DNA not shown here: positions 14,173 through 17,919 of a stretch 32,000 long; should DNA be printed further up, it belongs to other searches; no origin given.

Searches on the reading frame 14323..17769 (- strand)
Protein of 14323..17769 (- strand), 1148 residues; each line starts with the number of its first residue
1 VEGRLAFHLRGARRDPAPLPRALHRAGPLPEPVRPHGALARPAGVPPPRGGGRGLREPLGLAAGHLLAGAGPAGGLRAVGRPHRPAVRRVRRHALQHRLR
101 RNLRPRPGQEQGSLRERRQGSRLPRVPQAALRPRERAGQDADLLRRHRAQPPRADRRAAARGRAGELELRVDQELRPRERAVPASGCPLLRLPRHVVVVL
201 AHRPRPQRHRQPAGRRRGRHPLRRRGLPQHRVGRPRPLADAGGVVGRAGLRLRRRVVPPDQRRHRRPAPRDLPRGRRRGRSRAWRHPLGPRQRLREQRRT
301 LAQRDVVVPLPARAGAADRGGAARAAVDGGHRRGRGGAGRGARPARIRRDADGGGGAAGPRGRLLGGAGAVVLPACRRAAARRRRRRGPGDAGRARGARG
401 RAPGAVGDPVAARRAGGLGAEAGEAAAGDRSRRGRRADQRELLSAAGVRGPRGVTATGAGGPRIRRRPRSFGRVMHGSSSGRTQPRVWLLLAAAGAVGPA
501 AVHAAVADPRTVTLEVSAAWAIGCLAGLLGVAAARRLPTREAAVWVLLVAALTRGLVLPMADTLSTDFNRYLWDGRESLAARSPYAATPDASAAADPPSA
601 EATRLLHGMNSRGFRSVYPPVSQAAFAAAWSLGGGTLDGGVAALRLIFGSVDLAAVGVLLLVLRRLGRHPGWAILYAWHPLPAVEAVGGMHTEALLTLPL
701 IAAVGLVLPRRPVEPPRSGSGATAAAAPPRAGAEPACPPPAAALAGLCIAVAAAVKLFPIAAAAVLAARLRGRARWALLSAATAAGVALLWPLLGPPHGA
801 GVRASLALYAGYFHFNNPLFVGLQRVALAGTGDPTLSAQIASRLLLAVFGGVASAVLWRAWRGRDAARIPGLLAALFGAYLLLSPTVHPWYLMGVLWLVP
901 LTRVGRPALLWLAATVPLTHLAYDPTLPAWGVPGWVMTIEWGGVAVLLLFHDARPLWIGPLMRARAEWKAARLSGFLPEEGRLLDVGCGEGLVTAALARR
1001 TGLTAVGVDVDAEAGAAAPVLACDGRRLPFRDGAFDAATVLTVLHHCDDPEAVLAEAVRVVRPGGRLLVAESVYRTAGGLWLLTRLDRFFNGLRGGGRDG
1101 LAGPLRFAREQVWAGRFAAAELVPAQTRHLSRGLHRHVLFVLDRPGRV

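Call 63: search_protein_families(library=pfam, proteins=[window:14323-17769:-], max_evalue=0.00001)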
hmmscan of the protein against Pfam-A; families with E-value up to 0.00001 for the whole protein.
window:14323-17769:- (1148 aa): 7 families
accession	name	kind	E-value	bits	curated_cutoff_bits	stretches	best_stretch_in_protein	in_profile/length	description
PF08241.18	Methyltransf_11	-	8.3e-21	74.9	21.2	1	984-1068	1-94/95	Methyltransferase domain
PF13649.12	Methyltransf_25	-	9.4e-15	55.5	27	1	984-1065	2-97/97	Methyltransferase domain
PF13489.12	Methyltransf_23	-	3.4e-14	53.4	27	1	970-1072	13-119/164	Methyltransferase domain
PF08242.18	Methyltransf_12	-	3.7e-11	44.1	30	1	984-1067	1-98/98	Methyltransferase domain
PF13847.12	Methyltransf_31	-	6.9e-08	32.7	27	1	981-1073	5-113/145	Methyltransferase domain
PF01209.24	Ubie_methyltran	-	1.4e-07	31.6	20.1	1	1019-1072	101-154/233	ubiE/COQ5 methyltransferase family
PF05148.21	Methyltransf_8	-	7e-07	29.8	27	1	980-1076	73-163/219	Hypothetical methyltransferase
